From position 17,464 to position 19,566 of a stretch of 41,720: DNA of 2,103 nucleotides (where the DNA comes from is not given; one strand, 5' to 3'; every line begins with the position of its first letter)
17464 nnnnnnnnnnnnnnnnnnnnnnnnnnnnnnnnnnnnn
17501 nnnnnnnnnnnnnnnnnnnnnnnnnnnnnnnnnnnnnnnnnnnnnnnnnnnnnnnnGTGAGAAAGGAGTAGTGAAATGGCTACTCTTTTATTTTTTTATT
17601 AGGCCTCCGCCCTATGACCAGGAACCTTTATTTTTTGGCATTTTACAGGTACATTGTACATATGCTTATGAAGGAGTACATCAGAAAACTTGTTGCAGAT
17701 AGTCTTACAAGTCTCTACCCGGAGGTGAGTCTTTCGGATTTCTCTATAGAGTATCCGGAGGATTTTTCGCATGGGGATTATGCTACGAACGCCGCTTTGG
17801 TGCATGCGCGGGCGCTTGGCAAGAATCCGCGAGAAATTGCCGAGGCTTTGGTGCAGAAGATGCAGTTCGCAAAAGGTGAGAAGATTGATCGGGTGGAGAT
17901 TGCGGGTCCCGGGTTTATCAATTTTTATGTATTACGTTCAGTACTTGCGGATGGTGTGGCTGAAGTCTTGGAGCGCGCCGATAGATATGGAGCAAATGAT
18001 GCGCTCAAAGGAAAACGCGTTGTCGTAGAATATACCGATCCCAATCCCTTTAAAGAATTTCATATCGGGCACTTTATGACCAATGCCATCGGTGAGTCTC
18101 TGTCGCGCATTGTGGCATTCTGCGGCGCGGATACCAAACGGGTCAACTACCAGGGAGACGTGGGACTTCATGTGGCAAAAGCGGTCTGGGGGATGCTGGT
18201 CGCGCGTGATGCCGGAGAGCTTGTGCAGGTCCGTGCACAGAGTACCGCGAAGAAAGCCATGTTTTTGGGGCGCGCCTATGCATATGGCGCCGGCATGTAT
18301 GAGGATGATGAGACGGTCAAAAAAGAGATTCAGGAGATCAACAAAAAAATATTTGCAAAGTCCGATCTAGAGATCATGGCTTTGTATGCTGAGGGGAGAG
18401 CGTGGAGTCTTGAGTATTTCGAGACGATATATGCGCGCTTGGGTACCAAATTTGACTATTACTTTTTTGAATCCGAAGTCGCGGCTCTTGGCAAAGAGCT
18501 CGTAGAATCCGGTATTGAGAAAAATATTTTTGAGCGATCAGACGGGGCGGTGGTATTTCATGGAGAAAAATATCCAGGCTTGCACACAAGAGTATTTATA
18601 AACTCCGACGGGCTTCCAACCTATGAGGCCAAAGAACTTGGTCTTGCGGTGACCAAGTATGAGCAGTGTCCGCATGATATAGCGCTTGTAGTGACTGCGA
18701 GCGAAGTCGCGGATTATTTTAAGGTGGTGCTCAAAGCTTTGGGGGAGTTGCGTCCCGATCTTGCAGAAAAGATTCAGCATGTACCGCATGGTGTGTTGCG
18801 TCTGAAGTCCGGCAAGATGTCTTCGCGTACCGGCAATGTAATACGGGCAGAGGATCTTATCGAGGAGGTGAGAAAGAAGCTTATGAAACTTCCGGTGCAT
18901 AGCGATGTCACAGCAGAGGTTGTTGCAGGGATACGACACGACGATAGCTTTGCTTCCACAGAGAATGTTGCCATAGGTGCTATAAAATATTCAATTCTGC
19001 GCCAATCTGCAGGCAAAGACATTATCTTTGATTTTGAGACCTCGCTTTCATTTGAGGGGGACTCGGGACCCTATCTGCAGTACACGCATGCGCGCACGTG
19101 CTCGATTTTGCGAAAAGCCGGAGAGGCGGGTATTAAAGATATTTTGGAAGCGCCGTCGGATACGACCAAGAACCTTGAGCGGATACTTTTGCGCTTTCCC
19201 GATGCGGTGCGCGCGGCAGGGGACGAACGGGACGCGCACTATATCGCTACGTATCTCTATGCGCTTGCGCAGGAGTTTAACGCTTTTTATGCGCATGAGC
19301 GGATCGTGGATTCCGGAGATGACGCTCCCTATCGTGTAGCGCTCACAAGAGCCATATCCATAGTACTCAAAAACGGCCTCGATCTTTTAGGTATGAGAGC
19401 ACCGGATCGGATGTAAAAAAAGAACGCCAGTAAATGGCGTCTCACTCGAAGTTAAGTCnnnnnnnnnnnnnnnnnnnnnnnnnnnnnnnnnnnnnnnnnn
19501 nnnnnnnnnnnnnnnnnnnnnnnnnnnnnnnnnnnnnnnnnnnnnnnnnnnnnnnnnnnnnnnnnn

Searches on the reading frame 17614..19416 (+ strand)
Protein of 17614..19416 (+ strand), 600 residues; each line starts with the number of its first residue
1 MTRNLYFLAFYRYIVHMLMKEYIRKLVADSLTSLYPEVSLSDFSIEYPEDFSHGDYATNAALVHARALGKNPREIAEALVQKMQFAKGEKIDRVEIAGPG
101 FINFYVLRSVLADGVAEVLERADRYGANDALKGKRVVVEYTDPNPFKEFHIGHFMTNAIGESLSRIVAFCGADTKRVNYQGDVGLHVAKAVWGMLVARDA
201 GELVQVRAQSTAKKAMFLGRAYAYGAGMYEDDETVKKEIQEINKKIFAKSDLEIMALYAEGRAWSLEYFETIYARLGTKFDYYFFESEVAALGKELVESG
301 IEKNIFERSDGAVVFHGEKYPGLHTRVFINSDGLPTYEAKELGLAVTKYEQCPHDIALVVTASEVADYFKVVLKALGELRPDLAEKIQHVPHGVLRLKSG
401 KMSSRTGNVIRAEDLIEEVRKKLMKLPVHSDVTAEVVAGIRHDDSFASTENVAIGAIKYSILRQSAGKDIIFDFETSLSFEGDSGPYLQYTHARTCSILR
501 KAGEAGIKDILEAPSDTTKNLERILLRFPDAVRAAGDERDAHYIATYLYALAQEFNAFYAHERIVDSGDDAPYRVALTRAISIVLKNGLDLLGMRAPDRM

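Call 20: search_protein_families(library=pfam, proteins=[window:17614-19416:+], max_evalue=0.001)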
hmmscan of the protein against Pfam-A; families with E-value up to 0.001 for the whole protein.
window:17614-19416:+ (600 aa): 3 families
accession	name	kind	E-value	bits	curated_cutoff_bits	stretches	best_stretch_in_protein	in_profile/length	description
PF00750.26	tRNA-synt_1d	-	4.1e-32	111.9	23.3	1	116-474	3-349/349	tRNA synthetases class I (R), catalytic domain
PF05746.21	DALR_1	-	1.7e-29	102.7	22.3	1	488-600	1-117/117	DALR anticodon binding domain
PF03485.21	Arg_tRNA_synt_N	-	4e-22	79.1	21.5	1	22-105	2-84/85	Arginyl tRNA synthetase N terminal domain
